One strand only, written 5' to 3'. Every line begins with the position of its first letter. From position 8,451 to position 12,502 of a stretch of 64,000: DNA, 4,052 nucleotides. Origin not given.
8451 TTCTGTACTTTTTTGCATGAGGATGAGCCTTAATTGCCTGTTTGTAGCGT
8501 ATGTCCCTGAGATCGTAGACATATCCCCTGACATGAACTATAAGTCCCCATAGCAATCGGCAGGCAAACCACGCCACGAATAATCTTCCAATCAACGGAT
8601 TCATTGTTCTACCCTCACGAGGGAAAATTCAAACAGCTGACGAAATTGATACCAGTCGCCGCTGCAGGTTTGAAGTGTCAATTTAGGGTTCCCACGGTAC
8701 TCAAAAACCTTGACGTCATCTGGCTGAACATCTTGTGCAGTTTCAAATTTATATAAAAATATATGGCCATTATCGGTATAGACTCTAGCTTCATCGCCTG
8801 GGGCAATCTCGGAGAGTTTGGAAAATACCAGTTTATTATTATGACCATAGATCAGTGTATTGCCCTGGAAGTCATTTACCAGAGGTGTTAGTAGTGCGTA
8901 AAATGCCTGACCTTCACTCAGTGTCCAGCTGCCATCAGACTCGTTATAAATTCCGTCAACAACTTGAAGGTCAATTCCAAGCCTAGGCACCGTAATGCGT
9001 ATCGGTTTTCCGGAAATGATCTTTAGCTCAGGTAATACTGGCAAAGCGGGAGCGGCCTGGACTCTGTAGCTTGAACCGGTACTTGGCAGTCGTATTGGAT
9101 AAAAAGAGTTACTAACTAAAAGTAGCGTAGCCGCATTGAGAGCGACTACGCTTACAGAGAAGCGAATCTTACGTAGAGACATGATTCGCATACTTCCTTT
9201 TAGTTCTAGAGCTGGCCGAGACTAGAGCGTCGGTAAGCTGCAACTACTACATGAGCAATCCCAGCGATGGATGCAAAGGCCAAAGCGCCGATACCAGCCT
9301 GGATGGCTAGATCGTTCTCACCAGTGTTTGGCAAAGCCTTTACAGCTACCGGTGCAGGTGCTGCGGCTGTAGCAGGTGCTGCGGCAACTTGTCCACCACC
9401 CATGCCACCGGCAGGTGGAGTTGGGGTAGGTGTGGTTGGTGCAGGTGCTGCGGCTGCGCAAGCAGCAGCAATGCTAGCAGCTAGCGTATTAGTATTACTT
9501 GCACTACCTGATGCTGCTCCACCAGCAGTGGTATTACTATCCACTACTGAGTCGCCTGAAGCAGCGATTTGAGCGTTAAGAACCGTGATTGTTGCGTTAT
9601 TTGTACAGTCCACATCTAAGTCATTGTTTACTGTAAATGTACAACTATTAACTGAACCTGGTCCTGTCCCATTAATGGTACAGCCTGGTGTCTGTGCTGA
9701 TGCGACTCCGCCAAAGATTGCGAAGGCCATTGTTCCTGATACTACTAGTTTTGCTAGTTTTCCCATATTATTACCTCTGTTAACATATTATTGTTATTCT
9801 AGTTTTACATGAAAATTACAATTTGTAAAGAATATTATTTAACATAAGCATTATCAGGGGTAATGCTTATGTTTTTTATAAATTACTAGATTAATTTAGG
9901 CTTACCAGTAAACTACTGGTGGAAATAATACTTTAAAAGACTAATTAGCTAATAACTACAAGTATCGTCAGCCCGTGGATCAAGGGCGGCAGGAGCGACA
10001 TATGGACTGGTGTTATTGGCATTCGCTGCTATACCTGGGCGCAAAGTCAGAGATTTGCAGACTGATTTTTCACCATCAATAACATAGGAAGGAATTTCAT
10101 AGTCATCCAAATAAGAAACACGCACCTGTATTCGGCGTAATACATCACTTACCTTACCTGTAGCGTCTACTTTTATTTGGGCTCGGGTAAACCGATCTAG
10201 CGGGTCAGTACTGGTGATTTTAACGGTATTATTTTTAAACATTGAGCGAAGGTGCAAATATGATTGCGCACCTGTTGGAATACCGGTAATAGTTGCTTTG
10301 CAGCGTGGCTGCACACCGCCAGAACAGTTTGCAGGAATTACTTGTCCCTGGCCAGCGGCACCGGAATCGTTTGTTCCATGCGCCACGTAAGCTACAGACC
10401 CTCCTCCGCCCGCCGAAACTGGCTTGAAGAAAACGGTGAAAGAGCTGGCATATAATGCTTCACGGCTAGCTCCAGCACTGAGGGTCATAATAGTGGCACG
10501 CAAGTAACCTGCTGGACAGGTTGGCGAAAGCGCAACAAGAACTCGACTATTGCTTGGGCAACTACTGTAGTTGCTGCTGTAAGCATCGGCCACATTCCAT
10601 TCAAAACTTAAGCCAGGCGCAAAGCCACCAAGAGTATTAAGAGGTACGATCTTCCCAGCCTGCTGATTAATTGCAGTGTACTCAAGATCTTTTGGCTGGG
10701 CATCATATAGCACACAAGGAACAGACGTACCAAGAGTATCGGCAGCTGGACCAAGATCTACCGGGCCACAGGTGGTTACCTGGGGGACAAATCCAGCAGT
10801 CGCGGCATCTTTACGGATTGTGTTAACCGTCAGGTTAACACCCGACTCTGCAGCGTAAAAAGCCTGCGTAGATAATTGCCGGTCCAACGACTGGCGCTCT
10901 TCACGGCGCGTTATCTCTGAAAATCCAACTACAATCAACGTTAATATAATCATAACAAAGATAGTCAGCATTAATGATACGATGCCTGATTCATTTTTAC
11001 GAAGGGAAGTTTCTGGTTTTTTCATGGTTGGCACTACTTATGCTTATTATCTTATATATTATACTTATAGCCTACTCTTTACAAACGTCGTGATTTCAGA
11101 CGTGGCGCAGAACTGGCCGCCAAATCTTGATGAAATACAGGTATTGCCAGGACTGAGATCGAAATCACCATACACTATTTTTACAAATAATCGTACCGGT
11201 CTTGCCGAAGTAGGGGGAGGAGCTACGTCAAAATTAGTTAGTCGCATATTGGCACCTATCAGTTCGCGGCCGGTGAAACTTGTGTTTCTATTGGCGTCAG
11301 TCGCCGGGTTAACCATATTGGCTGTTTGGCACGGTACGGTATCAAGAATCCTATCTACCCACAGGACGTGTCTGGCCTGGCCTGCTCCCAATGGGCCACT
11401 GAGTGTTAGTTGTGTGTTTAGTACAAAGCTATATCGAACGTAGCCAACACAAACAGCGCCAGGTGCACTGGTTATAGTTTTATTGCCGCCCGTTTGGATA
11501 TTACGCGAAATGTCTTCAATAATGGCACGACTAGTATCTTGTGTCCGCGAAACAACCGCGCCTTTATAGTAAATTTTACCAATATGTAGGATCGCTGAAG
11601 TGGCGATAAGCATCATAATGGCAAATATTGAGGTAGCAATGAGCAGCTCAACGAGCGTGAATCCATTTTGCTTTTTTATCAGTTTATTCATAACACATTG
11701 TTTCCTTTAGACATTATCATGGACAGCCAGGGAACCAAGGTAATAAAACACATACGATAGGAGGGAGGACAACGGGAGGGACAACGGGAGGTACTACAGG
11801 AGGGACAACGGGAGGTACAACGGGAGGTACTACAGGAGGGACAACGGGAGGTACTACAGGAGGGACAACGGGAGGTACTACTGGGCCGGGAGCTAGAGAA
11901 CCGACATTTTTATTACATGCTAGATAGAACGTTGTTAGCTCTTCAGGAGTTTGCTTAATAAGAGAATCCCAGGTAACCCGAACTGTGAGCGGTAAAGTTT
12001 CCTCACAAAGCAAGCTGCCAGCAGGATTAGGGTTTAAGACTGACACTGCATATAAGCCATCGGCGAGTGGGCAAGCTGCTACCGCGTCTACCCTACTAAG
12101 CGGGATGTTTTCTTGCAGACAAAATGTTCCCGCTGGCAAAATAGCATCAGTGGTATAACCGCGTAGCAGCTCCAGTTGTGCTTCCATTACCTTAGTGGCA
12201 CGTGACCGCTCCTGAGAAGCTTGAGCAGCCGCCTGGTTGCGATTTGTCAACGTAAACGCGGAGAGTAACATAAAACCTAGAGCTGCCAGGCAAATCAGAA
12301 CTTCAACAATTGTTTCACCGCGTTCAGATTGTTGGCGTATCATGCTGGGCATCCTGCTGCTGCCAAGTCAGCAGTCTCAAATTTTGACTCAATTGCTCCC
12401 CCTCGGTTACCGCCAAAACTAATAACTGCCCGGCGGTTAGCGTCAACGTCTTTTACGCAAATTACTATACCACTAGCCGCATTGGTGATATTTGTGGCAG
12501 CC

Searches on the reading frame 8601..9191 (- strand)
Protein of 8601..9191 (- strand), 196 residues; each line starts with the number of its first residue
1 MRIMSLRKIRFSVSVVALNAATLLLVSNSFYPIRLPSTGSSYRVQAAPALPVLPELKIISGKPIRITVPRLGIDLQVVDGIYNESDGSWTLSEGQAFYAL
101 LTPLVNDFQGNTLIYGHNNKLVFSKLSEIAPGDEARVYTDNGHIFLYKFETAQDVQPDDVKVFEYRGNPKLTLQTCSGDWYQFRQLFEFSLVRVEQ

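Call 109: search_protein_families(library=pfam, proteins=[window:8601-9191:-], max_evalue=0.01)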
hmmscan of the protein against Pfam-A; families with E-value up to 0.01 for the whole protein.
window:8601-9191:- (196 aa): 1 family
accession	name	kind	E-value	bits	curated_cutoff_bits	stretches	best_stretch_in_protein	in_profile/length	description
PF04203.18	Sortase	-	1.2e-18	67.5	26.6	1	66-180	1-110/125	Sortase domain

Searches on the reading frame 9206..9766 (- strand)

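Call 109: search_protein_families(library=pfam, proteins=[window:9206-9766:-], max_evalue=0.01)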
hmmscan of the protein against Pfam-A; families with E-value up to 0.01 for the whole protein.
window:9206-9766:- (186 aa): 1 family
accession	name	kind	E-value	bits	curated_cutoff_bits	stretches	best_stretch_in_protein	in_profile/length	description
PF00746.26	Gram_pos_anchor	-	0.0024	18.2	20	1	141-170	5-34/43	LPXTG cell wall anchor motif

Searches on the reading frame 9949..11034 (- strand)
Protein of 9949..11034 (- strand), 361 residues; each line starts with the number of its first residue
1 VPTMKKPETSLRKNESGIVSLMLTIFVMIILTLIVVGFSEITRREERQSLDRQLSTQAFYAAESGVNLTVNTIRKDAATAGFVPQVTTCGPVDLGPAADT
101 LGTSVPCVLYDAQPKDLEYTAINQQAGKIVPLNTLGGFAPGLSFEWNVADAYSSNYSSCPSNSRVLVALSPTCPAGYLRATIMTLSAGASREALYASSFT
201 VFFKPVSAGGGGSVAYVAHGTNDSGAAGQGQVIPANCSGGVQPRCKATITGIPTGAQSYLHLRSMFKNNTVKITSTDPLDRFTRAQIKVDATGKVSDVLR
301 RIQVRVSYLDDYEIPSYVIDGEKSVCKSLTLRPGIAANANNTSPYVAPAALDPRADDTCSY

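Call 109: search_protein_families(library=pfam, proteins=[window:9949-11034:-], max_evalue=0.01)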
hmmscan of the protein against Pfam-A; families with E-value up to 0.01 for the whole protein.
window:9949-11034:- (361 aa): 1 family
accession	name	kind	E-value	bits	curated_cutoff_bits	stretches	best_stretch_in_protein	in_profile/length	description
PF14341.11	PilX_N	-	3.4e-07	30.6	25.5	1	16-67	1-51/51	PilX N-terminal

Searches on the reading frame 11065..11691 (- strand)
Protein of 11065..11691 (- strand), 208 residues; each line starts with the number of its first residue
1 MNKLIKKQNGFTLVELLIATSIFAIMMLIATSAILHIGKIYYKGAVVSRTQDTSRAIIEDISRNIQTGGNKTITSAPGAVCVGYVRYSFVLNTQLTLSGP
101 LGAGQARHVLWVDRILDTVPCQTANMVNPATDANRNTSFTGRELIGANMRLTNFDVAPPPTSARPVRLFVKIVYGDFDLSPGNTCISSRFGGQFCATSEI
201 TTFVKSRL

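Call 109: search_protein_families(library=pfam, proteins=[window:11065-11691:-], max_evalue=0.01)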
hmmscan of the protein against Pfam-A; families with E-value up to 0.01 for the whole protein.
window:11065-11691:- (208 aa): 1 family
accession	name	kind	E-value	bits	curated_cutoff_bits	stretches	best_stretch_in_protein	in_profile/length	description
PF07963.17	N_methyl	-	2.4e-09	36.8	21.2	1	6-30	2-26/27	Prokaryotic N-terminal methylation motif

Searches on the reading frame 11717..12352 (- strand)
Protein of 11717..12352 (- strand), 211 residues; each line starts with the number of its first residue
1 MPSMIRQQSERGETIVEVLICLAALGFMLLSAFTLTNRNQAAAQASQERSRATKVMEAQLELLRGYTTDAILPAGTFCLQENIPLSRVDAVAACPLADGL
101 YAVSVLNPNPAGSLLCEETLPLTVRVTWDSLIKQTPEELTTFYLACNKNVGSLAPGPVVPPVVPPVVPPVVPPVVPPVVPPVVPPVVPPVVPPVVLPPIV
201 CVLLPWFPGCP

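Call 109: search_protein_families(library=pfam, proteins=[window:11717-12352:-], max_evalue=0.01)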
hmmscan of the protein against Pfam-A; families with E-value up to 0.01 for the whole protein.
window:11717-12352:- (211 aa): 1 family
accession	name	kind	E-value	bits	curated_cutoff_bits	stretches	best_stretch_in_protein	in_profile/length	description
PF07963.17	N_methyl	-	0.0062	16.5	21.2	0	9-33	3-27/27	Prokaryotic N-terminal methylation motif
